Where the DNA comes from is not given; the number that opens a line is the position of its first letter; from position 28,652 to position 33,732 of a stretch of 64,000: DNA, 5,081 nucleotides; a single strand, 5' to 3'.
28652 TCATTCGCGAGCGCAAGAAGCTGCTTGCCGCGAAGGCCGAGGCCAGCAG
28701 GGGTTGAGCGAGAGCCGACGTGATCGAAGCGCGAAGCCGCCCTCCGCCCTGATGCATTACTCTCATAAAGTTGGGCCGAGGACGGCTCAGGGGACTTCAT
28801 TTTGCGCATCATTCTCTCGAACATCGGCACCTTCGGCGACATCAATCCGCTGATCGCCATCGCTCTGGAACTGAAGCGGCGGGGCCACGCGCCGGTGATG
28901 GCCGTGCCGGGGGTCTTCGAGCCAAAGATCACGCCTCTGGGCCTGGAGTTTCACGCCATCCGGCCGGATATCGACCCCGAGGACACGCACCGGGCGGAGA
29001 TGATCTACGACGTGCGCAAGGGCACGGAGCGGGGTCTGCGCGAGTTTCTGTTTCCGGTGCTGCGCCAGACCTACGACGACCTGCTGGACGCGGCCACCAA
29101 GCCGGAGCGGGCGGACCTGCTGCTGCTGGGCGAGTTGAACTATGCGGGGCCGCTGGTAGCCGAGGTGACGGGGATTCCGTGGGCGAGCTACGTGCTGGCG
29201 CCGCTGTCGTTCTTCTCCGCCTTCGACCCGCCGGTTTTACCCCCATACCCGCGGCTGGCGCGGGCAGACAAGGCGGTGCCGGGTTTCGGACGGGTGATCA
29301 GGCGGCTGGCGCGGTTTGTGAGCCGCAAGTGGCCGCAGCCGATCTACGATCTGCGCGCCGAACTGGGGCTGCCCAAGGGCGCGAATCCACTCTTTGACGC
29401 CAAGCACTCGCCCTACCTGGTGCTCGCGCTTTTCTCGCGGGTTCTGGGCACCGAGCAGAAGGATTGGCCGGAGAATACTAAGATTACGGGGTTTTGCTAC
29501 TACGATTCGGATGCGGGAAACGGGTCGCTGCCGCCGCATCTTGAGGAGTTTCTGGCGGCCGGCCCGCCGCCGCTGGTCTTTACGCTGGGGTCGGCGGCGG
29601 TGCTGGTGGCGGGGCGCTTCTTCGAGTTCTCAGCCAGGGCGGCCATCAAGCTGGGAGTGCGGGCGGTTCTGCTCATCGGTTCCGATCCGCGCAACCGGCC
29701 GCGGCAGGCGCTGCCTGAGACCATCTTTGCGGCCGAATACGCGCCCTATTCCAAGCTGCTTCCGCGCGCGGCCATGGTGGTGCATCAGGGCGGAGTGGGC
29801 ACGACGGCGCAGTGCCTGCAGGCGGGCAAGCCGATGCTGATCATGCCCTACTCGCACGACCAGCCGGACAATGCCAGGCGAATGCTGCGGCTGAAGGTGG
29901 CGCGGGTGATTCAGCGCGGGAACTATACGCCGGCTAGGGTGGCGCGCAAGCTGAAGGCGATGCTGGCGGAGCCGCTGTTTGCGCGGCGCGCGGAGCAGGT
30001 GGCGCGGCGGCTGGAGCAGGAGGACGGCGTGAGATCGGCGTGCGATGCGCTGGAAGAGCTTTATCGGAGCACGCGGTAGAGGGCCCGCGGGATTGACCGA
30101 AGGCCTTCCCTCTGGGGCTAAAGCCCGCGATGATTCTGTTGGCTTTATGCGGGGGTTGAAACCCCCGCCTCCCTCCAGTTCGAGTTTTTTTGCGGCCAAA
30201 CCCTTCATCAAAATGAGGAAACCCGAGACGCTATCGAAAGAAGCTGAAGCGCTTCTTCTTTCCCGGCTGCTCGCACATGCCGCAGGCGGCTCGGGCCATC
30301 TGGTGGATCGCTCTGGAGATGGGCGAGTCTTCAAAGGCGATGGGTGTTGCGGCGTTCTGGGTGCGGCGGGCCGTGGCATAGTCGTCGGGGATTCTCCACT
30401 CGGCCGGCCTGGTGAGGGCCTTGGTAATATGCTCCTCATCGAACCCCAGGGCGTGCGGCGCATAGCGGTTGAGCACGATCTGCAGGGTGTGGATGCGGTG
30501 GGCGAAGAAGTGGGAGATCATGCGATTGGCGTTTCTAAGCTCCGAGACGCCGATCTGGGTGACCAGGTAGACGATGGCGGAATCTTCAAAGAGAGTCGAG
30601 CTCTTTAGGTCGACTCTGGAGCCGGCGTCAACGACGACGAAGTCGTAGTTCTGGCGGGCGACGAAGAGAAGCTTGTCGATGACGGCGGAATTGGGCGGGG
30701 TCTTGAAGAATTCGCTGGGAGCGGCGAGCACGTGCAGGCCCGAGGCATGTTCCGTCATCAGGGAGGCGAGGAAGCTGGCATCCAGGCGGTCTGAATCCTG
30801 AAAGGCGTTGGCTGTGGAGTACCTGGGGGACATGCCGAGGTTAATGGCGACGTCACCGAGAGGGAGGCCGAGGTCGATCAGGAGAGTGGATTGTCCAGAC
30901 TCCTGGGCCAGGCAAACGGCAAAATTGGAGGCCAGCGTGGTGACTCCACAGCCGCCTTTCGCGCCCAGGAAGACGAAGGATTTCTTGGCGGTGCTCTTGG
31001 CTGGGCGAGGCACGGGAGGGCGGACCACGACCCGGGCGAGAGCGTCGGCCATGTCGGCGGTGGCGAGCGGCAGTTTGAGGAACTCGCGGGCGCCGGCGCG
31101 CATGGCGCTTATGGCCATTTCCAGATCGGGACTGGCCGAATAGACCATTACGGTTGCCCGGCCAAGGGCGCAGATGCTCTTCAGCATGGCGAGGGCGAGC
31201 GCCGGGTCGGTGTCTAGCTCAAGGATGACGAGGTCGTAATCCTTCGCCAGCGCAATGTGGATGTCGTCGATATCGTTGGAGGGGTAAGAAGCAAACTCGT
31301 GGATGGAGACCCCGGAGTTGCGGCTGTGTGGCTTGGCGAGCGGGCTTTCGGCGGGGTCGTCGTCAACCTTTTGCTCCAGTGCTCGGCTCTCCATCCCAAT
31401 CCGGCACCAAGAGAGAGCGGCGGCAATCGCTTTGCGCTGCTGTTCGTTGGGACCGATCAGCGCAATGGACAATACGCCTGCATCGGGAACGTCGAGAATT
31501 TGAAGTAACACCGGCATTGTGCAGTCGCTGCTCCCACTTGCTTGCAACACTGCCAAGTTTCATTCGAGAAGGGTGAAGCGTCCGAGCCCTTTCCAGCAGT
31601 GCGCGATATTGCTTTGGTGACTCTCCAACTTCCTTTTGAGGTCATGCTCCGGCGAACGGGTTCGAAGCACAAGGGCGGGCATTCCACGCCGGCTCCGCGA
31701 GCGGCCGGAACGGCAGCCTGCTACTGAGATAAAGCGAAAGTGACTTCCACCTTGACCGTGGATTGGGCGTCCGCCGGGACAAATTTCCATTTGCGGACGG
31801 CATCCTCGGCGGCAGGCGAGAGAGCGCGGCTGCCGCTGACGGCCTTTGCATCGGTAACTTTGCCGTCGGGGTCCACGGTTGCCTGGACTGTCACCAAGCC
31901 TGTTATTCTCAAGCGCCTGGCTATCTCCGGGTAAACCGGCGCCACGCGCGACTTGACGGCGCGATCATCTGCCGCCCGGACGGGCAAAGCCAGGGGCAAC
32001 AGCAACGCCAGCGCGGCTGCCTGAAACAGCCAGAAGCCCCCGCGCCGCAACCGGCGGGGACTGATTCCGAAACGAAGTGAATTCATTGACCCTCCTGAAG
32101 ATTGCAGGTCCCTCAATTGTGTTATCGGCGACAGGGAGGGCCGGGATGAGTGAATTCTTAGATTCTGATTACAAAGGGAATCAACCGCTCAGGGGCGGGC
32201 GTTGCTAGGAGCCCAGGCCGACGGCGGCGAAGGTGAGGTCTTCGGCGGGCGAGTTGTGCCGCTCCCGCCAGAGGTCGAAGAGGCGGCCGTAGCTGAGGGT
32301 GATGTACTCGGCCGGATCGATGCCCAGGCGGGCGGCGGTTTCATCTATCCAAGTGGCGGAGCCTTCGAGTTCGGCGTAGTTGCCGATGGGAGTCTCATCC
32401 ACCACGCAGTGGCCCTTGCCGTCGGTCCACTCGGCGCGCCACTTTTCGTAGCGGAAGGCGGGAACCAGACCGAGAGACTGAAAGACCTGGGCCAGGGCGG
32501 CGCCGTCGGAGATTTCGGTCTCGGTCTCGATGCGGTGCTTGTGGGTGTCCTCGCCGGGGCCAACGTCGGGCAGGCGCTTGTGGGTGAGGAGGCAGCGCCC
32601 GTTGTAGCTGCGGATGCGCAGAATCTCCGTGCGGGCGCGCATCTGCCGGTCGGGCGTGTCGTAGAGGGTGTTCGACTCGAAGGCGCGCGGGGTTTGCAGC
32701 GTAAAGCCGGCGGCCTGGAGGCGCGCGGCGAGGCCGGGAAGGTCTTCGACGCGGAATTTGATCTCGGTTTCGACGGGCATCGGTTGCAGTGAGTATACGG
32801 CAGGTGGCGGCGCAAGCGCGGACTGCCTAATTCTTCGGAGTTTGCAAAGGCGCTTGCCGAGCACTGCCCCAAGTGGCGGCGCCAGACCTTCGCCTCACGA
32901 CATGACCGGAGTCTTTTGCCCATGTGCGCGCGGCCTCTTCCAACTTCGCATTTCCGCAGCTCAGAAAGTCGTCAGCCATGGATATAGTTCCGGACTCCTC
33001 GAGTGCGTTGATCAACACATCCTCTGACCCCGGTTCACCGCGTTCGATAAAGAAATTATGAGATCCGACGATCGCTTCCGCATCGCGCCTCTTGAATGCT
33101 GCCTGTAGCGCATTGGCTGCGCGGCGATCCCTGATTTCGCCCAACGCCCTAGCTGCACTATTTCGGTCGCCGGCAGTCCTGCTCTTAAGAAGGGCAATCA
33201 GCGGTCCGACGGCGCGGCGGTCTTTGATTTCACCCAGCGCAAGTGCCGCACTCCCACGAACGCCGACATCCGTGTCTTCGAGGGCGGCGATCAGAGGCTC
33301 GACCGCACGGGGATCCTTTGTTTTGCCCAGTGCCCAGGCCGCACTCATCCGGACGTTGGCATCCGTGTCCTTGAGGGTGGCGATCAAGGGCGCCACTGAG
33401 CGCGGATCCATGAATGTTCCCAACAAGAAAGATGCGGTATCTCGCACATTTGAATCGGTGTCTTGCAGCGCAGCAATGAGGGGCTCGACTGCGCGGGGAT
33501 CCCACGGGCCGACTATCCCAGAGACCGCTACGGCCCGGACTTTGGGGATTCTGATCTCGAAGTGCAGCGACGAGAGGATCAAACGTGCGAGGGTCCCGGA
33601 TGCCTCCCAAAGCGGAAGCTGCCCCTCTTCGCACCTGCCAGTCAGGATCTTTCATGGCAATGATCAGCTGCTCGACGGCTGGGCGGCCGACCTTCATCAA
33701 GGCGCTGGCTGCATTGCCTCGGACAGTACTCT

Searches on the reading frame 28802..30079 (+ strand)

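Call 72: search_protein_families(library=pfam, proteins=[window:28802-30079:+], max_evalue=0.001)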
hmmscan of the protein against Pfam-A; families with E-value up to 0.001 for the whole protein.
window:28802-30079:+ (425 aa): 4 families
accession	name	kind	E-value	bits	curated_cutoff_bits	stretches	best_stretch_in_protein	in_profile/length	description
PF06722.18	EryCIII-like_C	-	2.1e-12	47.7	31.7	1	301-402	26-127/145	Erythromycin biosynthesis protein CIII-like, C-terminal domain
PF04101.22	Glyco_tran_28_C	-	2.3e-08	34.7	22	1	308-397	56-151/166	Glycosyltransferase family 28 C-terminal domain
PF03033.26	Glyco_transf_28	-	5.6e-07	30.2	26.2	1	3-69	1-64/139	Glycosyltransferase family 28 N-terminal domain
PF00201.24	UDPGT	-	6.2e-05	22.4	19.5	1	310-394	326-412/499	UDP-glucoronosyl and UDP-glucosyl transferase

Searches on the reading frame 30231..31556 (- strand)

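Call 72: search_protein_families(library=pfam, proteins=[window:30231-31556:-], max_evalue=0.001)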
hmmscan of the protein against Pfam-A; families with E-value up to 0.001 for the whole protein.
window:30231-31556:- (441 aa): 3 families
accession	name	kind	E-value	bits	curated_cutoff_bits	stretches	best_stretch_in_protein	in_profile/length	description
PF13614.12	AAA_31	-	1.3e-09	38.7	27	1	195-318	5-132/177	AAA domain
PF01656.29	CbiA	-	1.1e-05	25.8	25.4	1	195-369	2-87/125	CobQ/CobB/MinD/ParA nucleotide binding domain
PF00072.30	Response_reg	-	0.00081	20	30.2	0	64-173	4-110/111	Response regulator receiver domain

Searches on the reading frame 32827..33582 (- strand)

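Call 72: search_protein_families(library=pfam, proteins=[window:32827-33582:-], max_evalue=0.001)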
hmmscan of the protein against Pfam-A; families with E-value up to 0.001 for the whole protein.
window:32827-33582:- (251 aa): 7 families
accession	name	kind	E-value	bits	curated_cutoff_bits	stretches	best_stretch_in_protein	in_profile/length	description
PF13646.12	HEAT_2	-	1.4e-35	121.8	27.7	3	32-113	1-84/88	HEAT repeats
PF03130.22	HEAT_PBS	-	3.5e-28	95.3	20.9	3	77-103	1-27/27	PBS lyase HEAT-like repeat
PF13513.12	HEAT_EZ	-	1.1e-15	58.1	27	0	29-56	27-54/55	HEAT-like repeat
PF02985.28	HEAT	-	3.6e-15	55.1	23.5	0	65-86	4-25/31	HEAT repeat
PF00514.29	Arm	-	4.6e-10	39.6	20.6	0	63-86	14-37/41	Armadillo/beta-catenin-like repeat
PF12717.13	Cnd1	-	3.3e-07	30.9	26.4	0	63-123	23-89/162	non-SMC mitotic condensation complex subunit 1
PF25767.1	ARM_TBCD_2nd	-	0.00081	19.3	29.7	0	93-122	78-107/245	Tubulin-specific chaperone D-like, ARM repeats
